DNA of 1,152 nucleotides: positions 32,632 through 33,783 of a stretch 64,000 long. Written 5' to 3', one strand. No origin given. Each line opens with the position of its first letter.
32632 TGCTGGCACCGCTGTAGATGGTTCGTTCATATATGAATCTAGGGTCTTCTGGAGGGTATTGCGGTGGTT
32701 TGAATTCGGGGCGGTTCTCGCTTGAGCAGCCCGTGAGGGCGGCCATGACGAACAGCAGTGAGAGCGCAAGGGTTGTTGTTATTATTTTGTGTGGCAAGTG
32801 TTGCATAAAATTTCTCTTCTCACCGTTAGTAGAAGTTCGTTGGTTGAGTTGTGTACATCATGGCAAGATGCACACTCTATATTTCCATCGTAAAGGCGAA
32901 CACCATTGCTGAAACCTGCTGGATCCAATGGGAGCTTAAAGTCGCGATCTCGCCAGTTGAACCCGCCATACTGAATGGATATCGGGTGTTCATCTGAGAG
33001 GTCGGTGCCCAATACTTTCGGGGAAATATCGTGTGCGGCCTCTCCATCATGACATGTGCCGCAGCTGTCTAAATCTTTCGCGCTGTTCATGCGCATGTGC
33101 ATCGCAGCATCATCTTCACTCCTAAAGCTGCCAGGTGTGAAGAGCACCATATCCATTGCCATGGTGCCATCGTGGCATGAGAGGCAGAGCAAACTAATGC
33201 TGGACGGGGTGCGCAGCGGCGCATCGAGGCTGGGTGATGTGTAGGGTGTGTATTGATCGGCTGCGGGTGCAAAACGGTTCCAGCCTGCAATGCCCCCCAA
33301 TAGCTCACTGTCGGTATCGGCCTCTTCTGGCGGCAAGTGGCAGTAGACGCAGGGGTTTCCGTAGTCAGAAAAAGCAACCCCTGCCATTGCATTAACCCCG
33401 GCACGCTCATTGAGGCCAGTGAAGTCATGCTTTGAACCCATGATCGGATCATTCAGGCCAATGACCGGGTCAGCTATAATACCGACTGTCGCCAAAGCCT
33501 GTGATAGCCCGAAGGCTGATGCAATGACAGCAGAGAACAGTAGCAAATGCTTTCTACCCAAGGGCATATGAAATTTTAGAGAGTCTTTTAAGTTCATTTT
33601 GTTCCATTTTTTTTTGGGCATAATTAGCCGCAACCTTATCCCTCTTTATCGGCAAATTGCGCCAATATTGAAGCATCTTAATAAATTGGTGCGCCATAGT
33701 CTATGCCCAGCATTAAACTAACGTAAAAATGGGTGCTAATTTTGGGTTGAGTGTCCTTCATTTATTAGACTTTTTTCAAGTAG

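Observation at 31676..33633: Operon coupling a pentaheme cytochrome to an NHL-repeat beta-propeller lipoprotein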

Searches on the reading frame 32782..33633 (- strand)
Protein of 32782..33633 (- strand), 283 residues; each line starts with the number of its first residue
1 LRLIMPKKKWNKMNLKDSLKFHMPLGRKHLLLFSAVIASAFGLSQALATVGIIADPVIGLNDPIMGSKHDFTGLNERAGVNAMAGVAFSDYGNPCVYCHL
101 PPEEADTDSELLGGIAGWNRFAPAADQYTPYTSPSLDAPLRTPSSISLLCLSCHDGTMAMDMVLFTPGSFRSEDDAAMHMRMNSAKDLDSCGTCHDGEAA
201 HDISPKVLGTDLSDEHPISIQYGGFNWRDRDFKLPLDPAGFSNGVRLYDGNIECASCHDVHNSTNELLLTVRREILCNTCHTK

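Call 4: search_protein_families(library=pfam, proteins=[window:32782-33633:-], max_evalue=0.01)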
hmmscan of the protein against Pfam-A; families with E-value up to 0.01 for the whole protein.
window:32782-33633:- (283 aa): 4 families
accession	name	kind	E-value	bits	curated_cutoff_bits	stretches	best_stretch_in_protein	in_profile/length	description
PF09699.15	Paired_CXXCH_1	-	4e-11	42.8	20.6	1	253-283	8-38/41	Doubled CXXCH motif (Paired_CXXCH_1)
PF14522.11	Cytochrome_C7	-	1.2e-08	35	24.8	1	148-200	14-53/67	Cytochrome c7 and related cytochrome c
PF22113.1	Mtrc-MtrF_II-IV_dom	-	1.8e-05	24.8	30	1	83-203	72-171/176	Outer membrane cytochrome MtrC/MtrF-like, domains II/IV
PF14537.11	Cytochrom_c3_2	-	1.9e-05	25.5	25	1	248-282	54-79/79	Cytochrome c3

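Call 5: search_protein_families(library=ncbifam, proteins=[window:32782-33633:-], max_evalue=0.01)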
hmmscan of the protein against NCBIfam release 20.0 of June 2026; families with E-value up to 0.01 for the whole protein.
window:32782-33633:- (283 aa): 7 families
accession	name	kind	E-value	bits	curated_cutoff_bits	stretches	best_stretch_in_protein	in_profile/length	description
TIGR01905.1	paired_CXXCH_1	subfamily_domain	1.7e-09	37.4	25.2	1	253-282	8-37/41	doubled CXXCH domain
TIGR03508.1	decahem_SO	subfamily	1e-05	25.2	192.2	1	253-282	191-220/258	DmsE family decaheme c-type cytochrome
TIGR04315.1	octaheme_Shew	subfamily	4.6e-05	22.6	375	1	175-281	176-250/440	tetrathionate reductase family octaheme c-type cytochrome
TIGR03153.1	cytochr_NrfH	equivalog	0.0001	22.4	134.2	0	94-195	54-133/138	cytochrome c nitrite reductase small subunit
TIGR03507.1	decahem_SO1788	subfamily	0.00023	19.8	209.3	1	80-199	564-664/672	OmcA/MtrC family decaheme c-type cytochrome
NF041028.1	decahem_GSU2203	exception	0.00066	19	325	1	251-282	125-156/317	GSU2203 family decaheme c-type cytochrome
TIGR04257.1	nanowire_3heme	domain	0.0074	16.4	40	1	150-203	26-66/75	c(7)-type cytochrome triheme domain-containing protein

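Call 6: find_homologous_proteins(query=window:32782-33633:-)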
Query window:32782-33633:- (283 aa): 1836 proteins with E <= 0.001 among 3980 candidates; the best 120 are listed.
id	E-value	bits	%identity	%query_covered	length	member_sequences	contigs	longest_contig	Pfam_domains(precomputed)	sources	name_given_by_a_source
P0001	1.3e-166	571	90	96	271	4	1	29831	PF09699.16,PF14537.12,PF14522.12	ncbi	-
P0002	2.4e-149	515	80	96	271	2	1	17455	PF09699.16,PF14537.12,PF14522.12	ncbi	-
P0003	4.7e-149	514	79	96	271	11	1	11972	PF09699.16,PF14537.12,PF14522.12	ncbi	-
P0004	2.7e-134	465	74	91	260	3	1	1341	PF09699.16,PF03264.20,PF14522.12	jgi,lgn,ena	-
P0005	1.5e-132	459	72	98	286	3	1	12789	PF09699.16,PF14537.12,PF14522.12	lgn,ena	-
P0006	9.1e-131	454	73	88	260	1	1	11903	PF09699.16,PF14537.12,PF14522.12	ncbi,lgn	-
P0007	5.1e-126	438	68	90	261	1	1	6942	PF09699.16,PF14537.12,PF03264.20,PF14522.12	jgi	-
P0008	4.2e-117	409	70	82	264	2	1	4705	PF09699.16,PF14537.12,PF14522.12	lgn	-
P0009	1.1e-116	407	66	92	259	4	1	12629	PF09699.16,PF14537.12,PF14522.12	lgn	-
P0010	2.7e-113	396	61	90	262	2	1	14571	PF09699.16,PF14537.12,PF14522.12,PF22113.2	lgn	-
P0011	1.3e-112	394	67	82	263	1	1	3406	PF09699.16,PF14537.12,PF14522.12,PF22113.2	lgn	-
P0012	3.1e-112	393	63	96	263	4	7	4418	PF09699.16,PF14537.12,PF14522.12,PF22113.2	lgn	-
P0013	4.8e-112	392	67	82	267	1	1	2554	PF09699.16,PF14537.12,PF14522.12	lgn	-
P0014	1.1e-110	388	66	82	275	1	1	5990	PF09699.16,PF14537.12,PF14522.12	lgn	-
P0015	3.6e-107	376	63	89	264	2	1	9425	PF09699.16,PF14537.12,PF14522.12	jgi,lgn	jgi:predicted CXXCH cytochrome family protein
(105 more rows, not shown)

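Call 8: find_related_loci(query=A1, collection=genome_contigs, flank=8000)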
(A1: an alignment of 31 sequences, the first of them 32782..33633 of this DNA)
Query A1 (283 aa) in genome_contigs; peptide patterns used: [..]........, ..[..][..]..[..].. (x = any residue, [..] = any of these).
600 stretches matched a pattern (row limit reached: there are more); 493 encode a relative of the query (tblastn E <= 1e-3); the best 80 are kept; 80 distinct loci.
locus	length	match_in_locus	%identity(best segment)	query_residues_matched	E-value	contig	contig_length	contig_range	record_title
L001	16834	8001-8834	80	6-283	4e-158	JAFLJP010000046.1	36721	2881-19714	MAG: Gammaproteobacteria bacterium isolate MC-02 c_000001170506, whole genome shotgun sequence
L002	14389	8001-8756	60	32-283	7e-102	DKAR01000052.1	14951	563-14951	MAG TPA_asm: Proteobacteria bacterium UBA6921 UBA6921_contig_11396, whole genome shotgun sequence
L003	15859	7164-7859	63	52-283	7e-101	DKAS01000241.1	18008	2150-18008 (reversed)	MAG TPA_asm: Proteobacteria bacterium UBA6920 UBA6920_contig_31514, whole genome shotgun sequence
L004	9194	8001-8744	59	31-283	3e-100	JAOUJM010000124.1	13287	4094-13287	MAG: Gammaproteobacteria bacterium isolate 8_1_Jan_SF_Bin103 8_1_Jan_SF_Bin103_scaffold_2247_c1, whole genome shotgun se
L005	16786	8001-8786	57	23-283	7e-99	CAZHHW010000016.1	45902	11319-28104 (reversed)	MAG TPA_asm: uncultured Gammaproteobacteria bacterium isolate SRP193066_co2_437 genome assembly, contig: NODE_308_length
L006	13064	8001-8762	56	30-283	3e-98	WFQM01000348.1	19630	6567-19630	MAG: Gammaproteobacteria bacterium isolate S013_42 k151_99898, whole genome shotgun sequence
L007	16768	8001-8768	58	30-283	2e-98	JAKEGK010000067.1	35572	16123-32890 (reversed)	MAG: Gammaproteobacteria bacterium isolate PMV_4.23 PMV_4.23.k101_577936, whole genome shotgun sequence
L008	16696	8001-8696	63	52-283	7e-98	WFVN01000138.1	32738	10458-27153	MAG: Gammaproteobacteria bacterium isolate S140_43 k151_388223, whole genome shotgun sequence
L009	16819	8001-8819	52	2-283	8e-98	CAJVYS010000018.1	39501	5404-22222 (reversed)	MAG TPA_asm: uncultured Gammaproteobacteria bacterium isolate DRR093004_bin.26_MetaBAT_v2.12.1_MAG genome assembly, cont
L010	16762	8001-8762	56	30-283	1e-97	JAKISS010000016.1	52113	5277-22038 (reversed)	MAG: Gammaproteobacteria bacterium isolate D96SM.bin.23 NODE_474_length_52113_cov_45.724580, whole genome shotgun sequen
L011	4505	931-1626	63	52-283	1e-97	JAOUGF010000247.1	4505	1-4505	MAG: Gammaproteobacteria bacterium isolate 4_1_July_SF_Bin9 4_1_July_SF_Bin9_scaffold_11994_c1, whole genome shotgun seq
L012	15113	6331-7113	54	14-283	2e-97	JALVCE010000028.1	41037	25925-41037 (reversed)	MAG: Chromatiales bacterium isolate 134-614_metabat1_scaf2bin.009 134-614_scaffold_162_c1, whole genome shotgun sequence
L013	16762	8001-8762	55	30-283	5e-96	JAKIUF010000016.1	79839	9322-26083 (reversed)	MAG: Gammaproteobacteria bacterium isolate D100SM.bin.11 NODE_123_length_79839_cov_6.033132, whole genome shotgun sequen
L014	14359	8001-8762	57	31-283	3e-96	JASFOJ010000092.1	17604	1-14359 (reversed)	MAG: Gammaproteobacteria bacterium isolate D0819M02metaG_Bin_688 D0819M02metaG_FD_scaffold_608_c1, whole genome shotgun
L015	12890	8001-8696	59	52-283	1e-96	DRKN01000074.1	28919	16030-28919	MAG TPA_asm: Gammaproteobacteria bacterium isolate HyVt-441 HyVt-441_k145_26334, whole genome shotgun sequence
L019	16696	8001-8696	59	52-283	2e-94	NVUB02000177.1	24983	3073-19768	MAG: Ectothiorhodospiraceae bacterium isolate NORP100 NORP100_177, whole genome shotgun sequence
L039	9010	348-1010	59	64-283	1e-85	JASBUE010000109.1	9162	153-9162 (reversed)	MAG: Candidatus Tenderia sp. isolate BWSM_60 k141_1829391, whole genome shotgun sequence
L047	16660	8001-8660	58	64-283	6e-84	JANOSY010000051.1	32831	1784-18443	MAG: Candidatus Tenderia sp. isolate VAR_39_metabat_422 VAR_39_k141_5657195, whole genome shotgun sequence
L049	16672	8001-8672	57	64-283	1e-83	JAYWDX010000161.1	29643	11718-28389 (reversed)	MAG: Candidatus Tenderia sp. isolate GL96_UP_concoct_44 GL96_UP_concoct_44_160, whole genome shotgun sequence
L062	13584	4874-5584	40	50-283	7e-50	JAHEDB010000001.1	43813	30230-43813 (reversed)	MAG: Chromatiales bacterium isolate Ww186 NODE_1289_length_43813_cov_5.335943, whole genome shotgun sequence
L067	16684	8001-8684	38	64-283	7e-35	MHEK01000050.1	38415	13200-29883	MAG: Nitrospirae bacterium RBG_16_64_22 RBG_16_scaffold_2882, whole genome shotgun sequence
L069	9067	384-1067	37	64-283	3e-34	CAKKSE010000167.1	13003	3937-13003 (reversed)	Nitrospiria bacterium isolate Hainich-H52-bin057-1 genome assembly, contig: H52-bin057_1_Hain_H52_02um_R2_3399_length_13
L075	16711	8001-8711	31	8-283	3e-26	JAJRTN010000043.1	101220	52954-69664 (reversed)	MAG: Candidatus Hydrogenedentota bacterium isolate Dive96_bin1.67 k141_880658, whole genome shotgun sequence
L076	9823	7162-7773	33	46-283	8e-26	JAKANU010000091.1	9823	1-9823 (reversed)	MAG: Proteobacteria bacterium isolate WY5.bin97 NODE_12258_length_9823_cov_1.401712, whole genome shotgun sequence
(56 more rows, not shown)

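Call 20: search_solved_structures(query=A1, max_evalue=1, show_alignments=2)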
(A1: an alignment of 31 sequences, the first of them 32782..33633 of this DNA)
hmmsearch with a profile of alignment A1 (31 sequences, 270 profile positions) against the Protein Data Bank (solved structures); distinct sequences matched with E-value up to 1: 6.
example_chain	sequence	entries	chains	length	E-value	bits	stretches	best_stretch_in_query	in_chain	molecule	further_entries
7tfs_A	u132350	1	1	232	8.8e-22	81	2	48-152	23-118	Cytochrome c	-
9yuq_N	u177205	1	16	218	6.9e-14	55.2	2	193-270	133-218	Putative multiheme cytochrome c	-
6r2q_A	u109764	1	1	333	2.8e-06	30.2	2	240-269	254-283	Cystathionine beta-synthase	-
3oue_A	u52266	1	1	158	0.65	12.6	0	166-189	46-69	Cytochrome c family protein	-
4zcn_A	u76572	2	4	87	0.77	12.4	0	56-83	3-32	nvPizza2-S16S58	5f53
7o97_A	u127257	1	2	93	0.95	12.1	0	17-65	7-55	hypothetical protein UY81_C0065G0003 from Candidatus Giovannonibacteria bacterium converte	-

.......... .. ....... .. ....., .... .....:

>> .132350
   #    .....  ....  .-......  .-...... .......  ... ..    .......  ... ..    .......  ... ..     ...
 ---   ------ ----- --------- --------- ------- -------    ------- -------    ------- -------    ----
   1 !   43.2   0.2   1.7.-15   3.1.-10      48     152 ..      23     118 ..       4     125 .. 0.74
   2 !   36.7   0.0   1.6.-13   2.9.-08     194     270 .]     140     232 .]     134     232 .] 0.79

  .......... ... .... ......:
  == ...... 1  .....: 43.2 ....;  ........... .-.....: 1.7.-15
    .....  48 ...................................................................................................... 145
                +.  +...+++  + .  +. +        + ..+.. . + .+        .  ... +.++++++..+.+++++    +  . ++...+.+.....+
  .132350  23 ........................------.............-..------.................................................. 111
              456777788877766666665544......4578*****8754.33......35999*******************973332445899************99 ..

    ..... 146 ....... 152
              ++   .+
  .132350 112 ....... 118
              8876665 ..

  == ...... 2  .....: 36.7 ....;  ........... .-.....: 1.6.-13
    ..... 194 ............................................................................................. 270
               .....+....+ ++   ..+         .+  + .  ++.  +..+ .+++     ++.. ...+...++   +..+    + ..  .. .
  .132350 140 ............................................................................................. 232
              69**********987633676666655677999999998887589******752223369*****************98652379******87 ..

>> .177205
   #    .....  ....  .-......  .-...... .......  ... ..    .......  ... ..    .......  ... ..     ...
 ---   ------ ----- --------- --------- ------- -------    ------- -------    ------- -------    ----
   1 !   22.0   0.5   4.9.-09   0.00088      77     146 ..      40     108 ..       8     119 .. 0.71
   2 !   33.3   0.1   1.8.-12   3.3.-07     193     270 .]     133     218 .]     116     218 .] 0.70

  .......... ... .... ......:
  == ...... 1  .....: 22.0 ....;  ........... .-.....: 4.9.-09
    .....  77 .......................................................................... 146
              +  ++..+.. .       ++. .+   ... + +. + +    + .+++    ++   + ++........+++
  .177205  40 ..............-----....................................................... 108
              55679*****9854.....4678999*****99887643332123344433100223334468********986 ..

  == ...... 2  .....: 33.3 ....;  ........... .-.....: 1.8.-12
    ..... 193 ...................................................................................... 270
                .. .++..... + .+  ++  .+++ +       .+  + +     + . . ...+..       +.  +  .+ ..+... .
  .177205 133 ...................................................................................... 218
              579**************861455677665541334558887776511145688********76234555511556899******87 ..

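Call 41: predict_structure(alignment_id=A1)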
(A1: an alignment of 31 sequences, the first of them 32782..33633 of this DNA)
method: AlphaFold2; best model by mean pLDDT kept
length: 283 residues; sequences in the alignment: 31
mean_pLDDT: 41.8   pTM: 0.30
mean pLDDT of the five models: 41.8, 41.1, 40.2, 39.5, 39.0
residues with pLDDT >= 90: 4; 70-90: 22; 50-70: 24; < 50: 233
segments of 3 or more residues with pLDDT < 50: 49-107, 109-225, 227-283
pLDDT, mean of each block of 10 residues (from residue 1): 67 66 73 90 65 33 31 38 28 27 42 35 33 39 32 32 39 38 35 34 38 43 45 45 32 28 32 34 31
secondary structure, 60 per line:
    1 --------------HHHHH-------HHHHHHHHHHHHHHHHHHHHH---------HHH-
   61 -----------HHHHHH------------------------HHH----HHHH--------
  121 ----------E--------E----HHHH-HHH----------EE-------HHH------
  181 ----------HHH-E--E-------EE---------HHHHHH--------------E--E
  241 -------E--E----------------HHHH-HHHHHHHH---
elements in order: H15-19 H27-47 H72-77 H109-112 H145-148 H217-222 H268-271 H273-280

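Call 50: search_protein_families(library=pfam, proteins=[L076:4029-6068:+, L062:8571-10355:+, L062:7546-8565:+, L069:6445-8013:+, L075:10690-12681:+, L047:12278-13687:-, L019:11852-13240:-, L047:5586-6494:-, L047:6548-7744:-, L019:3140-4513:-], max_evalue=0.01)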
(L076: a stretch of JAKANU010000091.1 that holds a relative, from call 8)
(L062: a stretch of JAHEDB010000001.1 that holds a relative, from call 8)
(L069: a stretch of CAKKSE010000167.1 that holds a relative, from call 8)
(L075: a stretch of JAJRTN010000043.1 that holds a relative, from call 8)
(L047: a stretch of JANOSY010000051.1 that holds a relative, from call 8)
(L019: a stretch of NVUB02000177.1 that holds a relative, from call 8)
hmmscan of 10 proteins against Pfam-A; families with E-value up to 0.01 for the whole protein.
L076:4029-6068:+ (679 aa): 0 families

L062:8571-10355:+ (594 aa): 0 families

L062:7546-8565:+ (339 aa): 4 families
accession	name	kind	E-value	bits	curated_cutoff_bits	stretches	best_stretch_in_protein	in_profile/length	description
PF13145.12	Rotamase_2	-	1.4e-08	36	27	1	173-300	1-121/121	PPIC-type PPIASE domain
PF13624.11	SurA_N_3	-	0.00025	21.4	27.2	1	49-121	40-114/162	SurA-like N-terminal domain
PF13623.11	SurA_N_2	-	0.0027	18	28.5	0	54-114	44-109/145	SurA-like N-terminal domain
PF09312.16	SurA_N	-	0.0034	18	30.8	0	54-162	6-116/118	SurA N-terminal domain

L069:6445-8013:+ (522 aa): 0 families

L075:10690-12681:+ (663 aa): 0 families

L047:12278-13687:- (469 aa): 2 families
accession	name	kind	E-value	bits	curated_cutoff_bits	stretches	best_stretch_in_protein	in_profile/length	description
PF07494.17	Reg_prop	-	1.4e-23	80.4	20.4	1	394-416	1-23/24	Two component regulator propeller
PF23748.1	Beta-prop_LRRK2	-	0.0036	16.8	26.9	0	396-418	272-294/359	LRRK2 beta propeller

L019:11852-13240:- (462 aa): 7 families
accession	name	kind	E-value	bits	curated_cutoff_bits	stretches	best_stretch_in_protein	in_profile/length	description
PF01344.31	Kelch_1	-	5.7e-22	77.3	20.1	1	322-352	1-31/46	Kelch motif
PF13964.12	Kelch_6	-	3e-13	49.7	25.3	0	322-344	1-23/50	Kelch motif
PF24681.1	Kelch_KLHDC2_KLHL20_DRC7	-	9e-12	45.2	50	2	227-352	7-133/221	KLHDC2/KLHL20/DRC7 Kelch-repeats domain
PF25210.1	Kelch_FKB95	-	2.2e-10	41.1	70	1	56-134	27-101/268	FKB95, Kelch-repeats domain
PF24981.1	Beta-prop_ATRN-LZTR1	-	8e-06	25.8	50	0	208-293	192-283/289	Attractin/LZTR1 beta-propeller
PF07646.21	Kelch_2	-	8.4e-05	22.8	21.3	0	167-188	1-21/48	Kelch motif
PF13418.12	Kelch_4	-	0.0026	18.1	21.6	0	322-345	1-25/49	Galactose oxidase, central domain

L047:5586-6494:- (302 aa): 5 families
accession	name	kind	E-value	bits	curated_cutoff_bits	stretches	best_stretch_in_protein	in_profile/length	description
PF13442.11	Cytochrome_CBB3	-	3e-29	101.6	27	2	213-295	2-68/68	Cytochrome C oxidase, cbb3-type, subunit III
PF00034.26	Cytochrom_C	-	2.7e-19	70.7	21.3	2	216-296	3-87/90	Cytochrome c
PF14495.11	Cytochrom_C550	-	2.6e-05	24.4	27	0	140-159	22-42/136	Cytochrome c-550 domain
PF22113.1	Mtrc-MtrF_II-IV_dom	-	0.00025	21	30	1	145-236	22-93/176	Outer membrane cytochrome MtrC/MtrF-like, domains II/IV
PF14522.11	Cytochrome_C7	-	0.0029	17.8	24.8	0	149-163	43-53/67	Cytochrome c7 and related cytochrome c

L047:6548-7744:- (398 aa): 6 families
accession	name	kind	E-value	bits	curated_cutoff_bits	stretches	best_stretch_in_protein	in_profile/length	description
PF13442.11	Cytochrome_CBB3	-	1.1e-36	125.4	27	3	35-117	3-68/68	Cytochrome C oxidase, cbb3-type, subunit III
PF00034.26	Cytochrom_C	-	2.7e-33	115.6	21.3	3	144-226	2-87/90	Cytochrome c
PF14495.11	Cytochrom_C550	-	4e-06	27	27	0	140-172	23-52/136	Cytochrome c-550 domain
PF22113.1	Mtrc-MtrF_II-IV_dom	-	0.00045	20.2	30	0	36-53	149-166/176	Outer membrane cytochrome MtrC/MtrF-like, domains II/IV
PF14522.11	Cytochrome_C7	-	0.0023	18.1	24.8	0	41-53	11-23/67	Cytochrome c7 and related cytochrome c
PF14537.11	Cytochrom_c3_2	-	0.0029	18.5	25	0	36-61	19-44/79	Cytochrome c3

L019:3140-4513:- (457 aa): 1 family
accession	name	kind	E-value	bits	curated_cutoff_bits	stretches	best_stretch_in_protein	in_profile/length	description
PF07396.17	Porin_O_P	-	1.8e-08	34.5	20.9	1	88-167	23-98/370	Phosphate-selective porin O and P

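Call 57: find_encoding_contigs(protein=P0001, flank=10000, max_places=3)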
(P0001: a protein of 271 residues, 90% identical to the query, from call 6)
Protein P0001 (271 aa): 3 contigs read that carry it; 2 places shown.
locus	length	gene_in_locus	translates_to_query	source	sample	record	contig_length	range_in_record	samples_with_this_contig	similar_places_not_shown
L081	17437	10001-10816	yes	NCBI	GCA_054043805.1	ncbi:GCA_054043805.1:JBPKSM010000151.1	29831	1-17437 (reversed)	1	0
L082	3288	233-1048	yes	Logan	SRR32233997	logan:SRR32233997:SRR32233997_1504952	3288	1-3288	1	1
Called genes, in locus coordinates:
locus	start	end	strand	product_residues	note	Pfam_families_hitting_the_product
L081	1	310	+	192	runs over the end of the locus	PF02545:Maf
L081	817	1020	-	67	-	PF02599:CsrA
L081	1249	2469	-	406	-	PF00696:AA_kinase, PF01842:ACT, PF22468:ACT_9 (weak), PF13840:ACT_7, PF22468:ACT_9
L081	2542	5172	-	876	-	PF01411:tRNA-synt_2c, PF07973:tRNA_SAD, PF02272:DHHA1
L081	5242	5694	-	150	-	PF21982:RecX_HTH1 (weak), PF02631:RecX_HTH2, PF21981:RecX_HTH3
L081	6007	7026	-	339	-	PF00154:RecA_N, PF06745:ATPase (faint), PF08423:Rad51, PF27531:MT3502_N, PF01637:ATPase_2 (weak), PF21096:RecA_C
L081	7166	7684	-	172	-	PF02464:CinA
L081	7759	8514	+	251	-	-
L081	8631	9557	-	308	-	-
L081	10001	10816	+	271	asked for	PF14522:Cytochrome_C7 (faint), PF14537:Cytochrom_c3_2 (faint), PF09699:Paired_CXXCH_1 (weak)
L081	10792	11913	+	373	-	PF17170:DUF5128 (weak), PF25021:TEN_NHL (faint), PF01436:NHL (faint), PF01731:Arylesterase (faint), PF08450:SGL (weak), PF06739:SBBP (faint)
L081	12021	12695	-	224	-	PF05036:SPOR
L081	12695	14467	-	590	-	PF03485:Arg_tRNA_synt_N, PF00750:tRNA-synt_1d, PF09334:tRNA-synt_1g (faint), PF00750:tRNA-synt_1d, PF05746:DALR_1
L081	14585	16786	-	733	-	PF17764:PriA_3primeBD, PF21213:WHD_PriA (weak), PF00270:DEAD, PF04851:ResIII, PF18319:Zn_ribbon_PriA, PF00271:Helicase_C (weak), PF18074:PriA_C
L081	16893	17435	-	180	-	?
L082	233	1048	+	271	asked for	PF14522:Cytochrome_C7 (faint), PF14537:Cytochrom_c3_2 (faint), PF09699:Paired_CXXCH_1 (weak)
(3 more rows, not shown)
